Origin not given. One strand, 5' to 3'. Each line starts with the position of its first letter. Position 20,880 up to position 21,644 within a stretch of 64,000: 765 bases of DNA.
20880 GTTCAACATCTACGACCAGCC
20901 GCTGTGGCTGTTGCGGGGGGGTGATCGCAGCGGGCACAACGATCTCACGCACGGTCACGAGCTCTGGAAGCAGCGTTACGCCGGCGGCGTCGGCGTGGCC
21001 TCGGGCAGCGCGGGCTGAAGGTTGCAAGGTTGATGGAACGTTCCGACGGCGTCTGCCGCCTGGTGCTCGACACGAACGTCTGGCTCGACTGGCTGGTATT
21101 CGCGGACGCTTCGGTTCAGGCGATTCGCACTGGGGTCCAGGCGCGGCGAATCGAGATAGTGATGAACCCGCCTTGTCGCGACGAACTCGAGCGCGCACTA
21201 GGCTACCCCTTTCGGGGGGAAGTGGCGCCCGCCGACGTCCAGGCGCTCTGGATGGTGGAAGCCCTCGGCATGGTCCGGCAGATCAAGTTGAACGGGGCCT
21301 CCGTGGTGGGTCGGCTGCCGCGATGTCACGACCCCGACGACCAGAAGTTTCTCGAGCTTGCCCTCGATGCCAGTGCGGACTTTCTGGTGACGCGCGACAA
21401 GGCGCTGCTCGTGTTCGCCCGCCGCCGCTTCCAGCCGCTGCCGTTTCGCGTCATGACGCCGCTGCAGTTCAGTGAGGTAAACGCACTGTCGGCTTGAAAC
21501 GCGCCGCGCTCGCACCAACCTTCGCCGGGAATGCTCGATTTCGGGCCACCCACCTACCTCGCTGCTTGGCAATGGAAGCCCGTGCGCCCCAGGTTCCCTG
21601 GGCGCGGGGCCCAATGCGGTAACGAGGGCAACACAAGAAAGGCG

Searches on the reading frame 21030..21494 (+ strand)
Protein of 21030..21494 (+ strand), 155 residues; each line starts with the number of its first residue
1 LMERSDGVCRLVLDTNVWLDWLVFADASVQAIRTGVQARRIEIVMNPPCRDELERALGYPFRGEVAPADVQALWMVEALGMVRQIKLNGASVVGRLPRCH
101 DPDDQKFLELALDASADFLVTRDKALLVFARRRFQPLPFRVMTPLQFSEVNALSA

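Call 23: search_protein_families(library=pfam, proteins=[window:21030-21494:+], max_evalue=0.001)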
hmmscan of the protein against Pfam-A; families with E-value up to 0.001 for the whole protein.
window:21030-21494:+ (155 aa): 1 family
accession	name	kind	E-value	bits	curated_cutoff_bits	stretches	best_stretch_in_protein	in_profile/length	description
PF13470.12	PIN_3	-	5.8e-21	75.9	27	1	10-125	1-115/115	PIN domain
